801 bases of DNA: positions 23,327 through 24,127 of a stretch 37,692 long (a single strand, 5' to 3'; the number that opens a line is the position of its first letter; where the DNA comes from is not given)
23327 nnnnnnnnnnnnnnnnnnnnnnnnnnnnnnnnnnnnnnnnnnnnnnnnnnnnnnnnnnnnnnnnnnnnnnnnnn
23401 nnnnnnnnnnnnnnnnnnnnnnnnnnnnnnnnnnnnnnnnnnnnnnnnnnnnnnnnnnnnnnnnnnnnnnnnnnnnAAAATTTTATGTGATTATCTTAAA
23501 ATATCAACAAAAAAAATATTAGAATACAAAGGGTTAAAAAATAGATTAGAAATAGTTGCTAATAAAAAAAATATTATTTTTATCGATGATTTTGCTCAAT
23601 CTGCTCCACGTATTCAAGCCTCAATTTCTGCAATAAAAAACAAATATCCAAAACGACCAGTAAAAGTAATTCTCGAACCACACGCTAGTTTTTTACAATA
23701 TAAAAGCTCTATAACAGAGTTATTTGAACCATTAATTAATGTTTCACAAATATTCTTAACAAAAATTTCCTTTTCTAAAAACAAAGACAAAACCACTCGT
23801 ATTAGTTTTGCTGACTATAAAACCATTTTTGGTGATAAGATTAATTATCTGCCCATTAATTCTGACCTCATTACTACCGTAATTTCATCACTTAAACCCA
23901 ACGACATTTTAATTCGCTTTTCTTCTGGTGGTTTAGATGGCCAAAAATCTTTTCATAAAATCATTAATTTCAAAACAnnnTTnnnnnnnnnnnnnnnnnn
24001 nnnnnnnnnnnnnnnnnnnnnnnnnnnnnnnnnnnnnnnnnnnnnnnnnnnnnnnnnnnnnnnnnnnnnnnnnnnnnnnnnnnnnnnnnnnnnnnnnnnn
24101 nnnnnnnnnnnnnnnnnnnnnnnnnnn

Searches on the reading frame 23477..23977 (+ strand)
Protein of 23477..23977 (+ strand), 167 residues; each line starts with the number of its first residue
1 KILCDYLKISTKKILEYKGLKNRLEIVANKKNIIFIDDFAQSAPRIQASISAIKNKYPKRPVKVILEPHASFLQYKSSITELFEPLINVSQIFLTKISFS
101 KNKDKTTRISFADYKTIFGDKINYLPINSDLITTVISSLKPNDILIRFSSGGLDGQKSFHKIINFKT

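Call 72: search_solved_structures(query=window:23477-23977:+, max_evalue=10, show_alignments=2)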
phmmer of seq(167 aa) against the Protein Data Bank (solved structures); distinct sequences matched with E-value up to 10: 12.
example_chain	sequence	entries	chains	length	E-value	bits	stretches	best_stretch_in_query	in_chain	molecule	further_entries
3mvn_A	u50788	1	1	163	7.1e-06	29.4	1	11-155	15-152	UDP-N-acetylmuramate:L-alanyl-gamma-D-glutamyl-medo-diaminopimelate ligase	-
9ir5_A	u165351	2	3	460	8.9e-05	25.8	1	17-152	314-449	UDP-N-acetylmuramate--L-alanine ligase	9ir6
3hn7_A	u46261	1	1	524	0.00026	24.3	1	13-75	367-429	UDP-N-acetylmuramate-L-alanine ligase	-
6cau_A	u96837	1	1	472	0.00047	23.5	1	28-153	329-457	UDP-N-acetylmuramate--L-alanine ligase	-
6vr8_I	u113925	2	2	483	0.07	16.4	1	10-155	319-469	Mur ligase middle domain protein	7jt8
7ufp_I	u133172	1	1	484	0.07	16.4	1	10-155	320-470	Mur ligase middle domain protein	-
1j6u_A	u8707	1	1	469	0.46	13.7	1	14-71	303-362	UDP-N-acetylmuramate-alanine ligase MurC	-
3eo2_A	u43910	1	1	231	0.47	13.7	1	107-144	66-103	Neuroepithelial cell-transforming gene 1 protein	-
6x9f_A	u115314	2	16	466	0.72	13.1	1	30-71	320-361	UDP-N-acetylmuramate--L-alanine ligase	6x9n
29zm_A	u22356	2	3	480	0.76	13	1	30-71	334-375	UDP-N-acetylmuramate--L-alanine ligase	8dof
4xh9_A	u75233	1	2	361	0.77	13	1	107-143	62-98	Neuroepithelial cell-transforming gene 1 protein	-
9s8i_A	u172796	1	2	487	0.78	13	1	30-71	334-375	UDP-N-acetylmuramate--L-alanine ligase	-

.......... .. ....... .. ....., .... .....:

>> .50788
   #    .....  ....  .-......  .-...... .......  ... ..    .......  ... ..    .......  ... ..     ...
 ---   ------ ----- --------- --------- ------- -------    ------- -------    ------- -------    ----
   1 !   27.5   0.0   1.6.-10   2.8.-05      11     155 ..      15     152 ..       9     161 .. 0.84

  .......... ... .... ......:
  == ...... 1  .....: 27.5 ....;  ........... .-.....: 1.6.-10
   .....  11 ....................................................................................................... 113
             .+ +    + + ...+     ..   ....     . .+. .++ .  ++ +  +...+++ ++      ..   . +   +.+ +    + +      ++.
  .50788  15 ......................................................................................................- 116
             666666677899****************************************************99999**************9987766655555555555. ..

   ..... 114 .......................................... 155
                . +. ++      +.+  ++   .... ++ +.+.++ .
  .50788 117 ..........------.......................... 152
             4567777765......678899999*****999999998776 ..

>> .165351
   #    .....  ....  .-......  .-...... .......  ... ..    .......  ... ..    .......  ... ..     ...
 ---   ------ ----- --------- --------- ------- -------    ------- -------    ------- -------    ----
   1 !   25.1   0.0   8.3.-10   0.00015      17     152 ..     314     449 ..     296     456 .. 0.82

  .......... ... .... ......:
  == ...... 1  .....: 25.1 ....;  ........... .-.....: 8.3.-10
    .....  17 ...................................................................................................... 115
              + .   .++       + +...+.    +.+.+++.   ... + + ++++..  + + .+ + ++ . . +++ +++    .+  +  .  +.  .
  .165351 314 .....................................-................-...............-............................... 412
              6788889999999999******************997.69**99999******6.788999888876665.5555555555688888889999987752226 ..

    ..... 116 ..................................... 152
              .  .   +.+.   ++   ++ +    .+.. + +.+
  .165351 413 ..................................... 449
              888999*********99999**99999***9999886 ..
